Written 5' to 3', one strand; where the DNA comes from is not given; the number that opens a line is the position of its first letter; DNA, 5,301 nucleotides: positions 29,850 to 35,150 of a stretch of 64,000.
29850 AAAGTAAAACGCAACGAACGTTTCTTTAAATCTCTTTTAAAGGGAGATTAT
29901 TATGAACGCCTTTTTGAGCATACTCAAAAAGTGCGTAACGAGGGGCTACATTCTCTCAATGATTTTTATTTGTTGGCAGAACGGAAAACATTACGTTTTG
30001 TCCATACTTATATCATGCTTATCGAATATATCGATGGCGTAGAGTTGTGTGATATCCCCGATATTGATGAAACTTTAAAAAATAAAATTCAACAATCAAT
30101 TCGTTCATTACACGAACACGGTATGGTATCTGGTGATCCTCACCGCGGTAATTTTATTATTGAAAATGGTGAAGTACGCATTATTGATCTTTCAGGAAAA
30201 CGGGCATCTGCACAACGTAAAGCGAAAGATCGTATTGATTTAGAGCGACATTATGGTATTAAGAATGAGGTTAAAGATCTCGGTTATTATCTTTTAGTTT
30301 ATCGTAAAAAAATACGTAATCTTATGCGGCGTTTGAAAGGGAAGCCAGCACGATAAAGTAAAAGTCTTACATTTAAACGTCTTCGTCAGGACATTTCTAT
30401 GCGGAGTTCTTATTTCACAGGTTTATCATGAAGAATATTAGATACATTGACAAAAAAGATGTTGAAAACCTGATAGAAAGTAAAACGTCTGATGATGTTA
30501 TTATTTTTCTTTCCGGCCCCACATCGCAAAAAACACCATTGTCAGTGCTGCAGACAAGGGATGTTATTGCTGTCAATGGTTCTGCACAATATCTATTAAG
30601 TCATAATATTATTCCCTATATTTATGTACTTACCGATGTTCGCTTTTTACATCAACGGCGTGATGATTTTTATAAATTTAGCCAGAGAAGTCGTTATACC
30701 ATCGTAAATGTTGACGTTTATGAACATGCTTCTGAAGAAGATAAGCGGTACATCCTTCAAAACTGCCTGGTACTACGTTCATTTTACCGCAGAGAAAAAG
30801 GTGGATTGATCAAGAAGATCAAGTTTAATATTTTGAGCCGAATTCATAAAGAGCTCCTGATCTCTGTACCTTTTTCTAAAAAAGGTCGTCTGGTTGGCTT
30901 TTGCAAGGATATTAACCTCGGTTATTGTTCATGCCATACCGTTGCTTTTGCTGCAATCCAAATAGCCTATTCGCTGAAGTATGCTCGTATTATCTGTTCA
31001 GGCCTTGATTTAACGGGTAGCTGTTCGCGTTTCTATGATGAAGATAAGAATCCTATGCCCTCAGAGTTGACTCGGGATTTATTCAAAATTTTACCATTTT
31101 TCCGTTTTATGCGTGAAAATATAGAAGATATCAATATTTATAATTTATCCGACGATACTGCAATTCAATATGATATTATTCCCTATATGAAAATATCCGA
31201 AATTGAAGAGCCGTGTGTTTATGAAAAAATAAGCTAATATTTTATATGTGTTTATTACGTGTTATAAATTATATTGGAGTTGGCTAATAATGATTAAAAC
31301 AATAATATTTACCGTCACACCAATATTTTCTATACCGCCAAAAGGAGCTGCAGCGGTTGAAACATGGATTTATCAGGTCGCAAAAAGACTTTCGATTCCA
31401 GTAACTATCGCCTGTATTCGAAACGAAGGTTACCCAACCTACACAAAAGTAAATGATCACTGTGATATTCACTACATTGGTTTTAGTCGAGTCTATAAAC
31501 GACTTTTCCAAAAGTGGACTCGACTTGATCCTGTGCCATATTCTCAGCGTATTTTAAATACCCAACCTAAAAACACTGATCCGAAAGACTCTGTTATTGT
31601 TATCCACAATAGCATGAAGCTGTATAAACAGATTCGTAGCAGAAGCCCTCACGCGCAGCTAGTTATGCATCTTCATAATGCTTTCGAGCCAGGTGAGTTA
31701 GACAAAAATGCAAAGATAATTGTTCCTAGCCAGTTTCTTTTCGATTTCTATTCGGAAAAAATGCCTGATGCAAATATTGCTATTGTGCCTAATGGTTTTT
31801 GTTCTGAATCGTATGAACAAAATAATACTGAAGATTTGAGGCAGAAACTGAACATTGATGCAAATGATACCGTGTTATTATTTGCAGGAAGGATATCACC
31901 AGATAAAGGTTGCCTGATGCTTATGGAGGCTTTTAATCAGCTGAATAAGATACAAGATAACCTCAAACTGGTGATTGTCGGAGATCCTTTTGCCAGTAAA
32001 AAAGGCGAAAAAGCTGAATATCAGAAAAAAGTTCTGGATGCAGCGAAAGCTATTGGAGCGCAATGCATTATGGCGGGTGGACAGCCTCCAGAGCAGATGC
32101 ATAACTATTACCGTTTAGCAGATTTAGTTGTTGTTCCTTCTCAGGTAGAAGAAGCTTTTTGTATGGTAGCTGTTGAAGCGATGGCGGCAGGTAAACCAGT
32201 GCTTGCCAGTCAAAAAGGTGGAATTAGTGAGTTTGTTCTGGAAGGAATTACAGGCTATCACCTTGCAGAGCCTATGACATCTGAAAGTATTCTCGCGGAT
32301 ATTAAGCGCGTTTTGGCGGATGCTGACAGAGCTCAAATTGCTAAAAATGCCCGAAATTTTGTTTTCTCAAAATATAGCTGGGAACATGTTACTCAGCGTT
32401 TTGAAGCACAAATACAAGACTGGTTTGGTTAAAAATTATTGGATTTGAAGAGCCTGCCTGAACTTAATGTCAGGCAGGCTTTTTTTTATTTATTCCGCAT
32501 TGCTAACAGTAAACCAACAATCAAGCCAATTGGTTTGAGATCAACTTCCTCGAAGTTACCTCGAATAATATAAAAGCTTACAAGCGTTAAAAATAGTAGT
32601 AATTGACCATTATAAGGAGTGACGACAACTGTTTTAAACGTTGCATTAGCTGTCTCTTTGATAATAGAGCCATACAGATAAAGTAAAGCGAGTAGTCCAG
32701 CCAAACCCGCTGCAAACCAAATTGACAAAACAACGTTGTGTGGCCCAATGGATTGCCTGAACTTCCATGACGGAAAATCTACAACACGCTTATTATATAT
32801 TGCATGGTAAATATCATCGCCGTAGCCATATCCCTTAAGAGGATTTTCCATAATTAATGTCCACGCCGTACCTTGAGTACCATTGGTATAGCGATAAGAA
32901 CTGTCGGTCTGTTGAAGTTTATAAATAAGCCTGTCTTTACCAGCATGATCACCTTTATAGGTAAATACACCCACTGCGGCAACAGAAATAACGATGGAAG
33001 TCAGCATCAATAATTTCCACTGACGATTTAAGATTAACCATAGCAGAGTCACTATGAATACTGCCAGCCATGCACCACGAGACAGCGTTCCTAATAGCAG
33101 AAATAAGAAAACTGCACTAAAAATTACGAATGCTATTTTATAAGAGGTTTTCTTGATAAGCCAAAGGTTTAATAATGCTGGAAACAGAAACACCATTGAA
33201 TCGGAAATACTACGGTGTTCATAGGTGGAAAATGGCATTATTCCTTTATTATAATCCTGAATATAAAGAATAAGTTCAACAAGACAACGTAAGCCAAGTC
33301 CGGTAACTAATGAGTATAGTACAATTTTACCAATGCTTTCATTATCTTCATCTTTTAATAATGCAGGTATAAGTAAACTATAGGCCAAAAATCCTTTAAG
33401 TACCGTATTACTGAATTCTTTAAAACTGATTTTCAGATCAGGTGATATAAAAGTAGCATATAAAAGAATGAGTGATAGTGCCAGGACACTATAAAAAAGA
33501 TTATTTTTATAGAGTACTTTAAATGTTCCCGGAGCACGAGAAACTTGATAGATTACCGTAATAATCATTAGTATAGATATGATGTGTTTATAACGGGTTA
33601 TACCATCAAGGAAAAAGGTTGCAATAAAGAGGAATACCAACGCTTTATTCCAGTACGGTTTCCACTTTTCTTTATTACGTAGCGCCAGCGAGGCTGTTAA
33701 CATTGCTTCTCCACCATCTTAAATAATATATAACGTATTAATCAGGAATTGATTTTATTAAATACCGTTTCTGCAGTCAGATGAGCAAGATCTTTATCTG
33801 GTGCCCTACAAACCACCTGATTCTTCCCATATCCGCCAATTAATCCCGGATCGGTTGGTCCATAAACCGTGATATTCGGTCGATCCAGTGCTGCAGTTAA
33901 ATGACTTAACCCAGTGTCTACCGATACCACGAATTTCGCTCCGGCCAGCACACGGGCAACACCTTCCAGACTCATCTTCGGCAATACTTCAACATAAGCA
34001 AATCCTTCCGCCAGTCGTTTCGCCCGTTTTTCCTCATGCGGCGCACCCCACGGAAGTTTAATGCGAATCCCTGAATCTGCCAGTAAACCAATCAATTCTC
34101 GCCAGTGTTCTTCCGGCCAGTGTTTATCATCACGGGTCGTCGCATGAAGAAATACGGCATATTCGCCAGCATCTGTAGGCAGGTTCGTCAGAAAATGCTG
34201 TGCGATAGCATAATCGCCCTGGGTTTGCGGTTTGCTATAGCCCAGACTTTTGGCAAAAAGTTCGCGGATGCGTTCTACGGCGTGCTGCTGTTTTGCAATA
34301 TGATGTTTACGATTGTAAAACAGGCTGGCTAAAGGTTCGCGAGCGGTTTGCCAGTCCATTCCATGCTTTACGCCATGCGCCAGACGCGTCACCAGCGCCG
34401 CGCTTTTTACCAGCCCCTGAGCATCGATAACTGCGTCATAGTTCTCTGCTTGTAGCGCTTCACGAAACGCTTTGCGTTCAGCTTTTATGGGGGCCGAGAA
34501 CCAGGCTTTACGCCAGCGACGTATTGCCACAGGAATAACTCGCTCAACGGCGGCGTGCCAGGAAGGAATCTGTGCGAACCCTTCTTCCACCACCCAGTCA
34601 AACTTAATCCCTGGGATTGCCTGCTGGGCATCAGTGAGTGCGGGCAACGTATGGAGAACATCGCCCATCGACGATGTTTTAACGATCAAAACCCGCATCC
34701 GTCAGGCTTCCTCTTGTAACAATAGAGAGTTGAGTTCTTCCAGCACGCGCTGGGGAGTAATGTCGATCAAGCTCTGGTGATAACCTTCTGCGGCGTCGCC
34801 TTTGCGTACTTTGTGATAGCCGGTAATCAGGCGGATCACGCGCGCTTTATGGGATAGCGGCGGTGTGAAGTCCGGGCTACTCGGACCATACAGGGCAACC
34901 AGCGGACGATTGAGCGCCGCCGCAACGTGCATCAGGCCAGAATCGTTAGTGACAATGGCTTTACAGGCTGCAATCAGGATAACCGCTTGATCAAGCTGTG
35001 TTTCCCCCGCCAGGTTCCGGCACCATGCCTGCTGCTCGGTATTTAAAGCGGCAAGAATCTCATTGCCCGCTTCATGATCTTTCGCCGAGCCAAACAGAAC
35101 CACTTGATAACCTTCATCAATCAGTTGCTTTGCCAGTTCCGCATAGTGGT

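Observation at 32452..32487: Strong bidirectional terminator shared by convergent waaK and waaL, overlapping the waaL stop codon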

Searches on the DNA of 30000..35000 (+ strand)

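Call 7: search_rna_families(source=window, start=30000, end=35000, threshold=evalue, max_evalue=1)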
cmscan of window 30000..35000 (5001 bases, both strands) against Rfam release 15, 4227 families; matches with E-value up to 1: 2.
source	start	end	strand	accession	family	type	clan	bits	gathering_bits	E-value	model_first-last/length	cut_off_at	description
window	32346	32487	+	RF01470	rli38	Gene; sRNA;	-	28.7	49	0.55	1-150/150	no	Listeria sRNA rli38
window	32419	32487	+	RF00110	RybB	Gene; sRNA;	-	22.3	40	0.32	1-79/79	no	RybB RNA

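Call 11: search_dna_similar(query=window:33704-34100:+, collection=ecoli_genomes, mode=near, max_rows=60, rows=spread)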
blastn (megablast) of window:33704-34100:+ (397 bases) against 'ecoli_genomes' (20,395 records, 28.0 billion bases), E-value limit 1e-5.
Records with a match: 5424; places in all: 5424; records where one place covers at least 80% of the query: 502.
Genomes with a match: 5423 of 5426; with a place that covers at least 80% of the query: 502. Places per genome that has any: lowest 1, median 1, highest 2. On chromosomes: 5423 places; on plasmids: 1.
Best place of each record, by identity: >=99% 482; 95-99% 5; 90-95% 4905; 80-90% 32.
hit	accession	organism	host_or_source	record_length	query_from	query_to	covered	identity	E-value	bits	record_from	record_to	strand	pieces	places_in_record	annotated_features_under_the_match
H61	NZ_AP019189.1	Escherichia coli strain M217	Homo sapiens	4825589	1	397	100%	100.0%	0e+0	734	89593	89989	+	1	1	rfaC: lipopolysaccharide heptosyltransferase RfaC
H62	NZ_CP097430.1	Escherichia coli strain C288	Homo sapiens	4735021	1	397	100%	100.0%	0e+0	734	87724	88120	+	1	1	rfaC: lipopolysaccharide heptosyltransferase RfaC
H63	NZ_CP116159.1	Escherichia coli strain DETEC-P351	ICU patient rectal swab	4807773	1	397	100%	100.0%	0e+0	734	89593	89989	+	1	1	rfaC: lipopolysaccharide heptosyltransferase RfaC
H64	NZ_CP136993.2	Escherichia coli strain HH35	Pre-treated sample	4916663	1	397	100%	100.0%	0e+0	734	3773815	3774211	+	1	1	rfaC: lipopolysaccharide heptosyltransferase RfaC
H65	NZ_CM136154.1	Escherichia coli strain PRO_A-1496-6W-A_ESBL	Homo sapiens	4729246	1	397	100%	100.0%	0e+0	734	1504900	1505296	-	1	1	rfaC: lipopolysaccharide heptosyltransferase RfaC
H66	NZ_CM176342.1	Escherichia coli strain CAVP814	Homo sapiens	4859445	1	397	100%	100.0%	0e+0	734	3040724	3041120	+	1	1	rfaC: lipopolysaccharide heptosyltransferase RfaC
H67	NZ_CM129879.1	Escherichia coli strain MN06021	seawater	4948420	88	397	78%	91.3%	8e-115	422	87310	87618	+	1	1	rfaC: lipopolysaccharide heptosyltransferase RfaC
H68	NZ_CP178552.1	Escherichia coli strain WWCOL-236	wastewater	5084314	88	397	78%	91.0%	4e-113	416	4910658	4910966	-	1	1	rfaC: lipopolysaccharide heptosyltransferase RfaC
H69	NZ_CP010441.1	Escherichia coli K-12 strain K-12 MG1655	not applicable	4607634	90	397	78%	90.9%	1e-112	414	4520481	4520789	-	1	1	rfaC: lipopolysaccharide heptosyltransferase RfaC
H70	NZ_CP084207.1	Escherichia coli strain EC2648-R1-1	conjugation assay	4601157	90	397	78%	90.9%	1e-112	414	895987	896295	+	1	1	rfaC: lipopolysaccharide heptosyltransferase RfaC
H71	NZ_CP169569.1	Escherichia coli strain MC1061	Monoculture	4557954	90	397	78%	90.9%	1e-112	414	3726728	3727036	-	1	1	rfaC: lipopolysaccharide heptosyltransferase RfaC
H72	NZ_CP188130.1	Escherichia coli strain TUM22762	Laboratory developed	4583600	90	397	78%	90.9%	1e-112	414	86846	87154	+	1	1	rfaC: lipopolysaccharide heptosyltransferase RfaC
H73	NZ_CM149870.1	Escherichia coli strain HCP5S3_I2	Sus scrofa domesticus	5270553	97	397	76%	93.0%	2e-120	440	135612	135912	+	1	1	rfaC: lipopolysaccharide heptosyltransferase RfaC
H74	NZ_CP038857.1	Escherichia coli strain PigCaeca_2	pig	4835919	90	397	78%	90.6%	7e-111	409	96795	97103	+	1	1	rfaC: lipopolysaccharide heptosyltransferase RfaC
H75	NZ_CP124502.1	Escherichia coli strain AVS0970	wastewater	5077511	90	397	78%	90.6%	7e-111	409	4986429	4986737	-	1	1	rfaC: lipopolysaccharide heptosyltransferase RfaC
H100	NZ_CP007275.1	Escherichia coli strain O18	-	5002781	100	397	75%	91.3%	2e-110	407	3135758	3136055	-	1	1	rfaC: lipopolysaccharide heptosyltransferase RfaC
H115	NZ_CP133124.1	Escherichia coli O157:H7 strain PNUSAE146742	missing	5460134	112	397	72%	91.3%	2e-105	390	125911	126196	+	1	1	rfaC: lipopolysaccharide heptosyltransferase RfaC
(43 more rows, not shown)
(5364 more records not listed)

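Call 13: get_annotated_region(hit=H115, flank=6000)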
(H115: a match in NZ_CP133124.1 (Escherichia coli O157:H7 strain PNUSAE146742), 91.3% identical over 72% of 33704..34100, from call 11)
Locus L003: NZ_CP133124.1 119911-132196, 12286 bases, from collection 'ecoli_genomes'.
description: Escherichia coli O157:H7 strain PNUSAE146742 chromosome, complete genome
organism: Escherichia coli O157:H7 strain PNUSAE146742 (NCBI taxid 83334)
replicon: chromosome; assembly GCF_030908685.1
host: missing; source: missing; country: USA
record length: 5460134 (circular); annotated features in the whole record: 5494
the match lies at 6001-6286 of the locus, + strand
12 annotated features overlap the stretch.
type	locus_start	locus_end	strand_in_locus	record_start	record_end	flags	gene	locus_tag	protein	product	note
CDS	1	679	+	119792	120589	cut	rfaP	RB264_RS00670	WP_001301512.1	lipopolysaccharide core heptose(I) kinase RfaP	-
CDS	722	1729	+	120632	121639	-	waaO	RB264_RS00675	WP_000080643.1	lipopolysaccharide 3-alpha-galactosyltransferase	-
CDS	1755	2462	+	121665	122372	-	rfaY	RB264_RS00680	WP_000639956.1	lipopolysaccharide core heptose(II) kinase RfaY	-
CDS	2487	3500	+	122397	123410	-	-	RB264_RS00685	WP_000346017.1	UDP-glucose--(galactosyl) LPS alpha1,2-glucosyltransferase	-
CDS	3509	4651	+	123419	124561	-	-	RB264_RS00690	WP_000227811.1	lipopolysaccharide N-acetylglucosaminyltransferase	-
CDS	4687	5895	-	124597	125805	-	rfaL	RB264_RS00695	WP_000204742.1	O-antigen ligase RfaL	-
CDS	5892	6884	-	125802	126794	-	rfaC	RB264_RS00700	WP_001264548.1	lipopolysaccharide heptosyltransferase RfaC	-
CDS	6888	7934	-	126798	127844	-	rfaF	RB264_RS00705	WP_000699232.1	ADP-heptose--LPS heptosyltransferase RfaF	-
CDS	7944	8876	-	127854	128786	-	rfaD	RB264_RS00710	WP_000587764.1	ADP-glyceromanno-heptose 6-epimerase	-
CDS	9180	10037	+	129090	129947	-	yibB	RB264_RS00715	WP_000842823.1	protein YibB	-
CDS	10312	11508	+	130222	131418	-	kbl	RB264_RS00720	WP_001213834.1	glycine C-acetyltransferase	-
CDS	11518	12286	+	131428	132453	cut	tdh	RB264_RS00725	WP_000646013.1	L-threonine 3-dehydrogenase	-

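Call 14: get_annotated_region(hit=H100, flank=6000)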
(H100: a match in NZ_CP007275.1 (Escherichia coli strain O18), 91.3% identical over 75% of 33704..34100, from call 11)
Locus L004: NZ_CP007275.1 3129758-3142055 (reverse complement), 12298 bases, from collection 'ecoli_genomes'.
description: Escherichia coli strain O18 chromosome, complete genome
organism: Escherichia coli strain O18 (NCBI taxid 562)
replicon: chromosome; assembly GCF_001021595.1
host: -; source: -; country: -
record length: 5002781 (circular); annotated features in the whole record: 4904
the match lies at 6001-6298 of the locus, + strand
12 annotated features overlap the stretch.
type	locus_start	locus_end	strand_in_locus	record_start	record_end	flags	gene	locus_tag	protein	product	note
CDS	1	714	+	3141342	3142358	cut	waaO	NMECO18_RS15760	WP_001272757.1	lipopolysaccharide 3-alpha-galactosyltransferase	-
CDS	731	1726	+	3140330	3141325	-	-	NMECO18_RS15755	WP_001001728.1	glycosyltransferase family 8 protein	-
CDS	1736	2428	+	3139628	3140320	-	rfaY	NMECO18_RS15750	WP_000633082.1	lipopolysaccharide core heptose(II) kinase RfaY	-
CDS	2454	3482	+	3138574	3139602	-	-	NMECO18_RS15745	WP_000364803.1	UDP-galactose--(galactosyl) LPS alpha1,2-galactosyltransferase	-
CDS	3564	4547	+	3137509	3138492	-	-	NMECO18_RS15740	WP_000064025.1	glycosyltransferase family 2 protein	-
CDS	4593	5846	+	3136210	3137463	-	-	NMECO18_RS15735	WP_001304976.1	O-antigen ligase family protein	-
CDS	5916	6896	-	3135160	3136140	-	rfaC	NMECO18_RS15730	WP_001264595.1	lipopolysaccharide heptosyltransferase RfaC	-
CDS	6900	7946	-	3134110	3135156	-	rfaF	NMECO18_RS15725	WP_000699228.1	ADP-heptose--LPS heptosyltransferase RfaF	-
CDS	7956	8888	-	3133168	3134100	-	rfaD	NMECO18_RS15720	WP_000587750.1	ADP-glyceromanno-heptose 6-epimerase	-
CDS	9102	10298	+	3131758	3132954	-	kbl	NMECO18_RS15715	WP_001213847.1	glycine C-acetyltransferase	-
CDS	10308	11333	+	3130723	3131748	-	tdh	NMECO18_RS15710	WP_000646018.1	L-threonine 3-dehydrogenase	-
CDS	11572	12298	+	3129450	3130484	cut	waaH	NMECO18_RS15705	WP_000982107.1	UDP-glucuronate:LPS(HepIII) glycosyltransferase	-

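Call 15: get_annotated_region(hit=H73, flank=6000)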
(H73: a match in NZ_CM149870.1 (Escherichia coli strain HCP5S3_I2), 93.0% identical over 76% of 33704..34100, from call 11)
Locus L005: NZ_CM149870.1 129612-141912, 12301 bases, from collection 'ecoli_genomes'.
description: Escherichia coli strain HCP5S3_I2 chromosome, whole genome shotgun sequence
organism: Escherichia coli strain HCP5S3_I2 (NCBI taxid 562)
replicon: chromosome; assembly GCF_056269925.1
host: Sus scrofa domesticus; source: feces; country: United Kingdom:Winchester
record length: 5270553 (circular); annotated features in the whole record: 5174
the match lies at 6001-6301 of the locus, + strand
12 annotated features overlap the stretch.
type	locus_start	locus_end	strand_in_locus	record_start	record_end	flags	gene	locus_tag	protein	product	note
CDS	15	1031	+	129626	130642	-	waaO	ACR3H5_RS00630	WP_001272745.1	lipopolysaccharide 3-alpha-galactosyltransferase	-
CDS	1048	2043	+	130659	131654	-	-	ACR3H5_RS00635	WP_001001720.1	glycosyltransferase family 8 protein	-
CDS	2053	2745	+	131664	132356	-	rfaY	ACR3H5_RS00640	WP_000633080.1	lipopolysaccharide core heptose(II) kinase RfaY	-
CDS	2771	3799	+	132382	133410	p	-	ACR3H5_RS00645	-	glycosyltransferase family 8 protein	internal stop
CDS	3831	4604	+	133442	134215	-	-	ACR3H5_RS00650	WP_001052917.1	glycosyltransferase family 25 protein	-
CDS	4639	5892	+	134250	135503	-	-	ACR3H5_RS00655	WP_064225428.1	O-antigen ligase family protein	-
CDS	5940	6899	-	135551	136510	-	rfaC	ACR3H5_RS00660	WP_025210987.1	lipopolysaccharide heptosyltransferase RfaC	-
CDS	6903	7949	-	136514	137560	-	rfaF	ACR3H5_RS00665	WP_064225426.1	ADP-heptose--LPS heptosyltransferase RfaF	-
CDS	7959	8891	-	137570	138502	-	rfaD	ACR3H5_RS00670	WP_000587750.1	ADP-glyceromanno-heptose 6-epimerase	-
CDS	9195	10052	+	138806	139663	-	yibB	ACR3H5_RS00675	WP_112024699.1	protein YibB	-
CDS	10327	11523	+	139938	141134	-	kbl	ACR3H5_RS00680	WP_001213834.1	glycine C-acetyltransferase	-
CDS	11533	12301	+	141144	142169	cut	tdh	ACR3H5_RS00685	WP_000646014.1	L-threonine 3-dehydrogenase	-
